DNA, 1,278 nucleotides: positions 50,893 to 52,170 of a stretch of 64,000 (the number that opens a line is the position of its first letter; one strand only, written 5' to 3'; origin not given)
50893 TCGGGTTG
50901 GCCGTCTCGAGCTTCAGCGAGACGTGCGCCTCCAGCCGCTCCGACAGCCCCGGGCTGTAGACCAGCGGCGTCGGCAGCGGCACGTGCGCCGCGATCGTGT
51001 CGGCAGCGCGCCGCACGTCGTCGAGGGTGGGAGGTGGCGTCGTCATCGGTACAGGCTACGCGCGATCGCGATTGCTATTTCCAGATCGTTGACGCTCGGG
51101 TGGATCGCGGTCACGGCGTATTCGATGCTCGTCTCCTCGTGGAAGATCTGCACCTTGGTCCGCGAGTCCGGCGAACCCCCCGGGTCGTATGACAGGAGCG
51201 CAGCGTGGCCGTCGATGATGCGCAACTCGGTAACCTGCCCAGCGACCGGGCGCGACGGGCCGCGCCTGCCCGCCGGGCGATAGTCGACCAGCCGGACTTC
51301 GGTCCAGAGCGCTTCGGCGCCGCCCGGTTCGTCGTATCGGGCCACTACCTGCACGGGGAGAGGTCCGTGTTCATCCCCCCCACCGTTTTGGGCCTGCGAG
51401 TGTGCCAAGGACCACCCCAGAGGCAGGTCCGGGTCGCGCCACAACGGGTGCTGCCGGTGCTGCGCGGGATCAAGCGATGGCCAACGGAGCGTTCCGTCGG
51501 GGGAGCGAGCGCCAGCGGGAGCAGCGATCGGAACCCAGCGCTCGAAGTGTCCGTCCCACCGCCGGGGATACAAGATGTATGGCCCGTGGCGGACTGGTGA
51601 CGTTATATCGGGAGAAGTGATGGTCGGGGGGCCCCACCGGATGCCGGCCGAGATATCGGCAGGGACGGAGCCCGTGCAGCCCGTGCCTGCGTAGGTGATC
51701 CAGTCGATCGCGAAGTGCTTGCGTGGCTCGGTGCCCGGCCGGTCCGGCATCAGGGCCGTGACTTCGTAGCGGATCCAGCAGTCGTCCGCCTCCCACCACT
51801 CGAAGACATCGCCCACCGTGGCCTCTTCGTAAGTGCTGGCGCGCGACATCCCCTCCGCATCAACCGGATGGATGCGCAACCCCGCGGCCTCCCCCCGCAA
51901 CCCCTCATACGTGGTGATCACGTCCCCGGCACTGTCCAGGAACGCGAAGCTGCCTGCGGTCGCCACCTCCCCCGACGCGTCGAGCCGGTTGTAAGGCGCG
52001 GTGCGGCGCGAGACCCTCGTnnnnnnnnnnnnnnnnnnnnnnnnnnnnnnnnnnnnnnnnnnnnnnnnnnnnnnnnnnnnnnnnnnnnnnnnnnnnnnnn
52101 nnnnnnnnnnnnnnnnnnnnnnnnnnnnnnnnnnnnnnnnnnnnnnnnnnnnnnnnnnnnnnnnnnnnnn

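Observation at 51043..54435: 1130-aa surface protein with plant-receptor-kinase-type LRR ectodomain architecture, co-transcribed with a PLP dehydratase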

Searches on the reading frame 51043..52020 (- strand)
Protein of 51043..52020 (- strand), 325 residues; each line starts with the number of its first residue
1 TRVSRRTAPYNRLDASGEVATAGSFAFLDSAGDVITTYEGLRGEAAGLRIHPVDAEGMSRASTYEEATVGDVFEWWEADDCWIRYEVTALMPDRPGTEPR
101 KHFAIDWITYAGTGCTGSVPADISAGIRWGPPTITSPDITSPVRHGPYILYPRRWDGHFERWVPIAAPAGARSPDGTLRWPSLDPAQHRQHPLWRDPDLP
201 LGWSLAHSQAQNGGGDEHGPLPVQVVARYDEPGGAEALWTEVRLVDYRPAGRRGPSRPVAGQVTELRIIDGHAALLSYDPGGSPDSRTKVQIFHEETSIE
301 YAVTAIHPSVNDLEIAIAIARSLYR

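Call 6: search_protein_families(library=pfam, proteins=[window:51046-52020:-], max_evalue=10)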
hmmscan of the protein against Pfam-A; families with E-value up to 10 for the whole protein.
seq(325 aa): 0 families

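Call 7: find_homologous_proteins(query=window:51046-52020:-)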
Query seq(325 aa) (325 aa): 28 proteins with E <= 0.001 among 4393 candidates.
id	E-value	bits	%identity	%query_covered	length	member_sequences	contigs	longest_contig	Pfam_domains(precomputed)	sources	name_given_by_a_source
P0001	5.8e-113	396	60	98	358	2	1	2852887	-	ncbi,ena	-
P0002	3.3e-65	239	53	62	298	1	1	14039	-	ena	-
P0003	1.0e-55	208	43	97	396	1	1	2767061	-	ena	-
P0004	4.6e-55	205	42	97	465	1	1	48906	-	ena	-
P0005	1.2e-54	204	43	97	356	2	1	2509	-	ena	-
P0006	3.4e-54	203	38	97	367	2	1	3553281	-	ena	-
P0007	5.2e-53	199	40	97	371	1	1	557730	-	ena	-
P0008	9.4e-52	195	41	97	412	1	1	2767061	-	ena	-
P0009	1.4e-50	191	38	99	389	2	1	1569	-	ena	-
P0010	3.6e-50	189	40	97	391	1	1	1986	-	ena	-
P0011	4.1e-50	189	41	97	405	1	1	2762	-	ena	-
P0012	6.1e-48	182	39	97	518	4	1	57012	-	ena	-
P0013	3.7e-47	179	37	97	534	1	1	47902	PF00560.40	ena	-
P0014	1.2e-46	178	40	97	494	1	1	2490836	-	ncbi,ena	-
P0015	2.0e-46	177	38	97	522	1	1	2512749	-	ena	-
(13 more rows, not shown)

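Call 11: find_encoding_contigs(protein=P0001, flank=10000, max_places=3)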
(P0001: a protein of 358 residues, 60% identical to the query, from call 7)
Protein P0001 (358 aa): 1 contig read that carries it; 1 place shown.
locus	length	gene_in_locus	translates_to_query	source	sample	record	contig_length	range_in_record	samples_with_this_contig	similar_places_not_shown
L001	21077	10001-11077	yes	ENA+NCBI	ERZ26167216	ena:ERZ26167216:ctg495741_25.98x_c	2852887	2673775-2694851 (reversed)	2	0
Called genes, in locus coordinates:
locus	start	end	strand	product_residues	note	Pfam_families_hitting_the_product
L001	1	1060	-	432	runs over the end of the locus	PF00155:Aminotran_1_2, PF12897:Asp_aminotransf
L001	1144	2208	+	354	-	PF00296:Bac_luciferase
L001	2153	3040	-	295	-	PF00378:ECH_1, PF16113:ECH_2, PF00378:ECH_1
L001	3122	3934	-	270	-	PF00378:ECH_1, PF16113:ECH_2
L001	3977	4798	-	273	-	PF00378:ECH_1, PF16113:ECH_2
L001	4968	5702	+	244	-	PF02586:SRAP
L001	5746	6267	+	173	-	PF05163:DinB, PF12867:DinB_2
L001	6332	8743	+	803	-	-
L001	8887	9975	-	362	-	PF05598:DUF772, PF01609:DDE_Tnp_1, PF13751:DDE_Tnp_1_6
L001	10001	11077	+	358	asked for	-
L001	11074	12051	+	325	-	PF00291:PALP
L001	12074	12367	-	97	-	PF01329:Pterin_4a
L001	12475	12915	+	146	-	PF01243:PNPOx_N, PF12900:Pyridox_ox_2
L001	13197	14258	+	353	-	PF01497:Peripla_BP_2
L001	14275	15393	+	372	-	PF01032:FecCD, PF00950:ABC-3 (weak)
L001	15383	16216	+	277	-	PF00005:ABC_tran, PF13304:AAA_21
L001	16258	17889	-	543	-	PF11376:DUF3179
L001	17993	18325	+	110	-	-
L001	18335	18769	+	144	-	PF13474:SnoaL_3, PF14534:DUF4440, PF12680:SnoaL_2 (weak)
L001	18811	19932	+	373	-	PF05222:AlaDh_PNT_N, PF01262:AlaDh_PNT_C, PF01488:Shikimate_DH (weak), PF13241:NAD_binding_7 (weak)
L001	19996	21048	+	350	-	PF03328:HpcH_HpaI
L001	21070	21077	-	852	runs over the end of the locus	PF00122:E1-E2_ATPase, PF00702:Hydrolase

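Call 12: find_related_loci(query=A1, collection=genome_contigs, flank=8000)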
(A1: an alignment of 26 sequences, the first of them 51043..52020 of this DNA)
Query A1 (325 aa) in genome_contigs; peptide patterns used: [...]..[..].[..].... (x = any residue, [..] = any of these).
83 stretches matched a pattern; 68 encode a relative of the query (tblastn E <= 1e-3); 63 distinct loci.
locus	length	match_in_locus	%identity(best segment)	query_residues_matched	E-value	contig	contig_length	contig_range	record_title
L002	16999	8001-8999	42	10-325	1e-68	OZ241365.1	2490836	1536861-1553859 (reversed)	MAG: Dehalococcoidia bacterium isolate b540d7ce-c250-42bc-8ee4-bb56ff326f07 genome assembly, chromosome: 1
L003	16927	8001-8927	41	4-323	7e-63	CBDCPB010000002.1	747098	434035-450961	MAG: Dehalococcoidia bacterium isolate 8ea35d84-8be8-4b26-9b51-5b82e401d502 genome assembly, contig: contig_2, whole gen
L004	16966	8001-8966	42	10-325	2e-62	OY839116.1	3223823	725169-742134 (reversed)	MAG: Dehalococcoidia bacterium isolate 44b3abb6-b6b9-4f11-be96-93ee54cc77f6 genome assembly, chromosome: 1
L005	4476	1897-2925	41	10-325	3e-62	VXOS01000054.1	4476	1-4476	MAG: Chloroflexi bacterium isolate SB0662_bin_38 NODE_11610_length_4476_cov_54.274146, whole genome shotgun sequence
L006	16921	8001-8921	40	10-325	8e-62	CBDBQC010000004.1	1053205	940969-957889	MAG: Dehalococcoidia bacterium isolate 3b5922da-460a-4212-a651-5a23880356d2 genome assembly, contig: contig_4, whole gen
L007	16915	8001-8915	42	10-325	4e-61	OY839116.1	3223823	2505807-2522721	MAG: Dehalococcoidia bacterium isolate 44b3abb6-b6b9-4f11-be96-93ee54cc77f6 genome assembly, chromosome: 1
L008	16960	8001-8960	41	10-325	6e-58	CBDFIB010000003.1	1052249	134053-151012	MAG: Dehalococcoidia bacterium isolate 7cd25a05-99ee-4af3-888e-ade58bc44bba genome assembly, contig: contig_3, whole gen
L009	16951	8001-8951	40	10-323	1e-57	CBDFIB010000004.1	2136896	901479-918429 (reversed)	MAG: Dehalococcoidia bacterium isolate 7cd25a05-99ee-4af3-888e-ade58bc44bba genome assembly, contig: contig_4, whole gen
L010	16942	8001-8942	40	9-325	2e-57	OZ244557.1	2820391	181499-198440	MAG: Dehalococcoidia bacterium isolate 17c548fc-85ac-4b32-8eac-b178c1b3bdc7 genome assembly, chromosome: 1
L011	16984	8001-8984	38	1-325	9e-56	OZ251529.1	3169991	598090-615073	MAG: Dehalococcoidia bacterium isolate 64543fda-5a3a-48f4-bbbd-4b73dd240877 genome assembly, chromosome: 1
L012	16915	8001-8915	40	10-325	8e-55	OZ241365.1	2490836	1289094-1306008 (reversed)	MAG: Dehalococcoidia bacterium isolate b540d7ce-c250-42bc-8ee4-bb56ff326f07 genome assembly, chromosome: 1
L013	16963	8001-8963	40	10-323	2e-54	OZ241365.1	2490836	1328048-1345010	MAG: Dehalococcoidia bacterium isolate b540d7ce-c250-42bc-8ee4-bb56ff326f07 genome assembly, chromosome: 1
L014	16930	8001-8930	40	10-324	2e-54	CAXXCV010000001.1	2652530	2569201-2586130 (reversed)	MAG: Dehalococcoidia bacterium isolate f314fda6-7770-4086-b832-64b1c017fe61 genome assembly, contig: contig_1, whole gen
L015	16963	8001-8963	39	7-325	4e-54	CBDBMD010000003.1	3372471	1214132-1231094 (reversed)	MAG: Dehalococcoidia bacterium isolate 82647b19-91a1-4440-b29b-303ca9d817fb genome assembly, contig: contig_3, whole gen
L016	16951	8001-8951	37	10-325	1e-53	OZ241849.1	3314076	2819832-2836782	MAG: Dehalococcoidia bacterium isolate e0324ba9-04d6-4c46-83e9-6adffe65d82a genome assembly, chromosome: 1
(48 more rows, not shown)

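Call 13: find_encoding_contigs(protein=P0014, flank=6000, max_places=2)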
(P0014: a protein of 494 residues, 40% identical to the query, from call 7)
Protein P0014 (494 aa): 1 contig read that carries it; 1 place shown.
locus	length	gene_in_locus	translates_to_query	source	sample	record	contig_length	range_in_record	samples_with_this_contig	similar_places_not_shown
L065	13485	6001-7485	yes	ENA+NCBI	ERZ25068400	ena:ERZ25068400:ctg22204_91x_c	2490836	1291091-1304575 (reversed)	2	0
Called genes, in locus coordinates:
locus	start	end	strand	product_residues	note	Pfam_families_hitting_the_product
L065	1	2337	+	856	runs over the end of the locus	PF02515:CoA_transf_3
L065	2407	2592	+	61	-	-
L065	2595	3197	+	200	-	-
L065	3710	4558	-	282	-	PF00005:ABC_tran, PF13304:AAA_21 (faint)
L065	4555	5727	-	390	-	PF01032:FecCD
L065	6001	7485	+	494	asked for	-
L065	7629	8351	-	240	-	PF00702:Hydrolase, PF13419:HAD_2, PF13242:Hydrolase_like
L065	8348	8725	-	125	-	PF01502:PRA-CH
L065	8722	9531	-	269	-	PF00977:His_biosynth, PF01207:Dus (faint), PF05690:ThiG (faint), PF03060:NMO (weak)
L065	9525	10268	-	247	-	PF00977:His_biosynth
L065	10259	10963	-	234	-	PF00117:GATase, PF07685:GATase_3 (weak), PF01174:SNO (faint)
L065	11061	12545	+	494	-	-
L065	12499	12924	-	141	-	-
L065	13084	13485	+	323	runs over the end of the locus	-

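Call 14: find_encoding_contigs(protein=P0003, flank=6000, max_places=2)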
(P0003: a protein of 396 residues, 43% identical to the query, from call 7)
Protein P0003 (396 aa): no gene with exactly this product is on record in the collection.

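Call 20: predict_structure(alignment_id=A1)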
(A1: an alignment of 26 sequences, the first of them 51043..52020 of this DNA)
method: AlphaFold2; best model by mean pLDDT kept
length: 325 residues; sequences in the alignment: 26
mean_pLDDT: 88.0   pTM: 0.86
mean pLDDT of the five models: 88.0, 86.9, 86.7, 86.3, 85.5
residues with pLDDT >= 90: 210; 70-90: 86; 50-70: 23; < 50: 6
segments of 3 or more residues with pLDDT < 50: 1-4
pLDDT, mean of each block of 10 residues (from residue 1): 66 94 97 96 96 96 93 94 96 80 95 90 94 90 92 85 79 62 78 92 92 74 92 95 88 56 91 92 86 93 93 95 91
secondary structure, 60 per line:
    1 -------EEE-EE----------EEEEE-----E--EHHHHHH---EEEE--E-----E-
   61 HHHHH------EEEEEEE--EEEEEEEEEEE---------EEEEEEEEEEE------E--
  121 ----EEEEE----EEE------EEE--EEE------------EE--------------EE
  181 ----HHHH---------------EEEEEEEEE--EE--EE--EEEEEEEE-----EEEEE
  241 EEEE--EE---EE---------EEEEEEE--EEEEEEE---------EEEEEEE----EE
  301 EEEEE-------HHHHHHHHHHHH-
elements in order: E8-10 E24-28 H38-43 E47-50 H61-65 E72-78 E81-91 E101-111 E125-129 E134-136 E143-145 E148-150 H185-188 E204-212 E223-230 E236-244 E263-269 E272-278 E288-294 E299-305 H313-324

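Call 39: fold_search(model_id=the predicted structure, library=pdb)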
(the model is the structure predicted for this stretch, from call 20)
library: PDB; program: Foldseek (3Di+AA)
matches with E <= 10: 1312; with E <= 0.001: 0
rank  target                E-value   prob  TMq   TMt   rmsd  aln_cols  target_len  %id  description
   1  4r4u_B                8.5e-03  0.09  0.10  0.11  20.4       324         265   10  Crystal structure of acyl-CoA thioesterase tesB from Yersinia pestis in complex with coenzyme A (released 2015-04-15)
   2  1c8u_A                1.7e-02  0.06  0.10  0.11  20.4       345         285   10  CRYSTAL STRUCTURE OF THE E.COLI THIOESTERASE II, A HOMOLOGUE OF THE HUMAN NEF-BINDING ENZYME (released 2000-07-14)
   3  4qfw_A                2.1e-02  0.07  0.10  0.11  19.1       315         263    8  Crystal structure of acyl-CoA thioesterase tesB from Yersinia pestis (released 2014-06-04)
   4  4r4u_A                2.2e-02  0.07  0.10  0.12  20.7       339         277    9  Crystal structure of acyl-CoA thioesterase tesB from Yersinia pestis in complex with coenzyme A (released 2015-04-15)
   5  8z9d_P                2.3e-02  0.69  0.19  0.29  11.2       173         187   12  cryo-EM structure of PSII-LHCII megacomplex from spinach (released 2024-11-13)
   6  5xnl_P                2.3e-02  0.66  0.18  0.28  10.7       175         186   13  Structure of stacked C2S2M2-type PSII-LHCII supercomplex from Pisum sativum (released 2017-09-20)
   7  4qfw_C                2.6e-02  0.08  0.11  0.12  20.4       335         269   10  Crystal structure of acyl-CoA thioesterase tesB from Yersinia pestis (released 2014-06-04)
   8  4qfw_B                2.6e-02  0.07  0.10  0.11  20.3       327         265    9  Crystal structure of acyl-CoA thioesterase tesB from Yersinia pestis (released 2014-06-04)
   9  3u0a_A                2.7e-02  0.06  0.10  0.11  20.1       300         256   10  Crystal structure of an Acyl-CoA thioesterase II TesB2 from Mycobacterium marinum (released 2011-10-05)
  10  3rqb_B                2.7e-02  0.05  0.09  0.10  19.9       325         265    8  Crystal Structure of Conserved Protein of Unknown Function with Hot dog Fold from Alicyclobacillus acidocaldarius (released 2011-05-18)
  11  3rqb_A                3.0e-02  0.06  0.09  0.11  19.8       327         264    8  Crystal Structure of Conserved Protein of Unknown Function with Hot dog Fold from Alicyclobacillus acidocaldarius (released 2011-05-18)
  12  6pdk                  4.0e-02  0.13  0.12  0.15  18.0       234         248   10  The Structure of Smlt3025, an immunity protein of the Stenotrophomonas maltophilia type IV secretion system (released 2019-09-04)
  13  4r4u_D                4.0e-02  0.06  0.10  0.12  19.2       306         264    9  Crystal structure of acyl-CoA thioesterase tesB from Yersinia pestis in complex with coenzyme A (released 2015-04-15)
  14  3cjy                  4.2e-02  0.07  0.11  0.13  19.7       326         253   10  Crystal structure of putative thioesterase (YP_496845.1) from Novosphingobium aromaticivorans DSM 12444 at 1.70 A resolu (released 2008-04-01)
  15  9i4t_P                5.3e-02  0.51  0.20  0.30   9.7       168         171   12  Photosystem II from Arabidopsis thaliana (released 2026-03-25)
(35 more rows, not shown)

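Call 61: search_solved_structures(query=A4, max_evalue=10, show_alignments=0)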
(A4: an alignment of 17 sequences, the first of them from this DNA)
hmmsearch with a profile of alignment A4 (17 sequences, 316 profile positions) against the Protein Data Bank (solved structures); distinct sequences matched with E-value up to 10: 12.
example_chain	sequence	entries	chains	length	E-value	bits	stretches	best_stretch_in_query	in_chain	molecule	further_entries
4qp0_A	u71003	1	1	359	0.19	14.1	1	136-192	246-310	Endo-beta-mannanase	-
9rpp_A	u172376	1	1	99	0.7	12.2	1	187-234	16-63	Methyl-CpG-binding protein 2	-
6c1y_A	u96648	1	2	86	0.95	11.7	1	187-228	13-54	Methyl-CpG-binding protein 2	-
8ajr_A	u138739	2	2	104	0.96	11.7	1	188-227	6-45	Methyl-CpG-binding protein 2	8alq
9rpq_A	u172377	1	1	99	0.99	11.7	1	187-229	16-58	Methyl-CpG-binding protein 2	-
1qk9_A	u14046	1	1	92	1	11.6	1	187-228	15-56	METHYL-CPG-BINDING PROTEIN 2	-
6ogj_A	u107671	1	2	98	1.2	11.4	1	187-228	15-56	Methyl-CpG-binding protein 2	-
6ogk_A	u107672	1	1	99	1.2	11.4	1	187-227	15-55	Methyl-CpG-binding protein 2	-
6yww_A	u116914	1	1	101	1.2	11.4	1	187-227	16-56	Truncated methyl CpG binding protein 2 transcript 1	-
5bt2_A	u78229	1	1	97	1.2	11.4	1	187-226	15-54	Methyl-CpG-binding protein 2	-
3c2i_A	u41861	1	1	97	1.2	11.4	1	187-227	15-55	Methyl-CpG-binding protein 2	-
1ub1_A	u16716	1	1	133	1.4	11.2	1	187-227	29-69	attachment region binding protein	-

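Call 62: search_protein_families(library=pfam, alignment_id=A4, max_evalue=1)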
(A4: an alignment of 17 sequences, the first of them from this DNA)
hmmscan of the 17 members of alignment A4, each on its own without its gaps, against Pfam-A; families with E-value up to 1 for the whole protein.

A. member 1, seq(325 aa): 0 families

B. families by the number of members that match (of 17 scanned): 3 families
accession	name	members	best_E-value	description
PF18791.7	Transp_inhibit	1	0.026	Transport inhibitor response 1 protein domain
PF07419.17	PilM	1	0.16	PilM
PF09220.15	LA-virus_coat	1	0.24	L-A virus, major coat protein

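Call 68: search_protein_representatives(alignment_id=A4)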
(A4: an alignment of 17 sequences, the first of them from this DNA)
Query: 17 sequences, 316 profile positions. Proteins with E-value up to 0.001 (for the whole library): 623; up to 1e-10: 494; up to 1e-30: 305. The best 150 are listed.
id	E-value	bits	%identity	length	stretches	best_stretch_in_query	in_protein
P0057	0.0e+00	1250.0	-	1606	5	2-315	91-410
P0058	0.0e+00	1204.6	-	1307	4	2-316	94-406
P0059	0.0e+00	1114.8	-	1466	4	2-315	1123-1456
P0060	2.2e-286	963.3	-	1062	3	1-315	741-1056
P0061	9.6e-284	954.6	-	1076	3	2-315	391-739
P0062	1.6e-271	914.5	-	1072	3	2-315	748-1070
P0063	8.0e-235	793.9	-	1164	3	3-315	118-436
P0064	4.3e-218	739.0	-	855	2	2-315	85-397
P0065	1.0e-212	721.3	-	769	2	1-315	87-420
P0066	2.7e-211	716.6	-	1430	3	4-315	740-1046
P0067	6.1e-207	702.3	-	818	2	5-316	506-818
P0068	1.0e-202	688.5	-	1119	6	2-313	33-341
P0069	2.0e-201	684.2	-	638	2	1-316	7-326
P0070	2.0e-195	664.5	-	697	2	1-315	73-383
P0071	1.6e-187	638.5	-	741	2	4-315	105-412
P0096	7.8e-123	426.0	-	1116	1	3-316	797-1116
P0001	4.8e-119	413.6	-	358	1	3-316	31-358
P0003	5.7e-117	406.7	-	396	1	1-315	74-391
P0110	3.7e-101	354.8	-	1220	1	1-315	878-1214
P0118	4.4e-97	341.4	-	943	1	2-315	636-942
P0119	5.7e-97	341.0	-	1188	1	4-315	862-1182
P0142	3.4e-89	315.5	-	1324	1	3-315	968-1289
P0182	3.6e-75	269.4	-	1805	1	4-315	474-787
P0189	1.0e-73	264.6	-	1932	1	4-315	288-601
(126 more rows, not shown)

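Call 69: search_protein_families(library=pfam, proteins=[P0096, P0110, P0119, P0142, P0182, P0189, P0118], max_evalue=0.0001)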
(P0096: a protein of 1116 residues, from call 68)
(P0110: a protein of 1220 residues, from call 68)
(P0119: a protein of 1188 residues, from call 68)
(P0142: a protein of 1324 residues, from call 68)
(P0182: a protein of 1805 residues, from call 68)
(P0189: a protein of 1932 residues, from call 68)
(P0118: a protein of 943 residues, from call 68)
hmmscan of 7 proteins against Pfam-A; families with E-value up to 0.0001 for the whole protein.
P0096 (1116 aa): 7 families
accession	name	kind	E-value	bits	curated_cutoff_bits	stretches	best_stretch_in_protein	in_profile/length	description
PF00560.39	LRR_1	-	3.7e-66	205.1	20.6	0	726-748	1-23/23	Leucine Rich Repeat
PF13855.12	LRR_8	-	1.1e-49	166.5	27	5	702-761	2-61/61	Leucine rich repeat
PF12799.13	LRR_4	-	3.9e-36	122.7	27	1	558-593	2-35/44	Leucine Rich repeats (2 copies)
PF23598.1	LRR_14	-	1.7e-32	113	40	3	595-708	37-146/353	Leucine-rich repeat region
PF23211.1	LRR_LRWD1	-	2.9e-15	56.9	28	0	574-640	35-97/190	Leucine-rich repeat and WD repeat-containing protein 1, LRR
PF13516.12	LRR_6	-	2e-07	31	23.4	0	725-739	3-17/24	Leucine Rich repeat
PF25019.1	LRR_R13L1-DRL21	-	6e-07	29.9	27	0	549-613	61-125/127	R13L1/DRL21 LRRs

P0110 (1220 aa): 5 families
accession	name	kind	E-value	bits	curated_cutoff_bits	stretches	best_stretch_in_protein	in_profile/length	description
PF00560.39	LRR_1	-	1.3e-28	93.3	20.6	0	799-819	1-21/23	Leucine Rich Repeat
PF13855.12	LRR_8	-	8.5e-22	77.1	27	2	330-385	2-57/61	Leucine rich repeat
PF12799.13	LRR_4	-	6.4e-21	74.3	27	0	752-790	1-37/44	Leucine Rich repeats (2 copies)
PF23598.1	LRR_14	-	9.9e-19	67.7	40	2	246-385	60-197/353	Leucine-rich repeat region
PF25019.1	LRR_R13L1-DRL21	-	4.8e-07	30.2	27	0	798-854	69-125/127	R13L1/DRL21 LRRs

P0119 (1188 aa): 0 families

P0142 (1324 aa): 3 families
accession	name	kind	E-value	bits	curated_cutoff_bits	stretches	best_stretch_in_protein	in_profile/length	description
PF00041.27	fn3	-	6.2e-24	84.5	25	1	763-825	9-66/84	Fibronectin type III domain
PF23608.1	Ig_ILCR1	-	1.6e-06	28.6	27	0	657-724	14-85/114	ILCR1 Ig-like domain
PF16656.11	Pur_ac_phosph_N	-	1.4e-05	26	30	0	653-728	6-84/93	Purple acid Phosphatase, N-terminal domain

P0182 (1805 aa): 2 families
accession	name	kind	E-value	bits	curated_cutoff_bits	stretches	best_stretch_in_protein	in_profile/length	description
PF00041.27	fn3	-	8.6e-32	109.6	25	2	1106-1194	3-81/84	Fibronectin type III domain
PF25059.1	FN3_DSCAM-DSCAML_C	-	1.2e-08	35.6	39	0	1134-1187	19-70/89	DSCAM/DSCAML C-terminal Fn3-like domain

P0189 (1932 aa): 1 family
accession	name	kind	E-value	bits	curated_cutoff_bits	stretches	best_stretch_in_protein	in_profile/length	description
PF00041.27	fn3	-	8.4e-21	74.4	25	2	927-1008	11-81/84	Fibronectin type III domain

P0118 (943 aa): 6 families
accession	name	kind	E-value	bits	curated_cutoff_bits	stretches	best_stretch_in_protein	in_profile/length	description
PF00560.39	LRR_1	-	2.4e-41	131.2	20.6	0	392-414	1-23/23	Leucine Rich Repeat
PF13855.12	LRR_8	-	1.9e-37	127.3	27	4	417-475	3-61/61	Leucine rich repeat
PF12799.13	LRR_4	-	8.8e-32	108.9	27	2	392-428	2-37/44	Leucine Rich repeats (2 copies)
PF23598.1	LRR_14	-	5.4e-29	101.5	40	3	290-398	42-146/353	Leucine-rich repeat region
PF23211.1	LRR_LRWD1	-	1.4e-11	44.9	28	0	414-498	15-97/190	Leucine-rich repeat and WD repeat-containing protein 1, LRR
PF13516.12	LRR_6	-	1.9e-06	27.9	23.4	0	343-357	3-17/24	Leucine Rich repeat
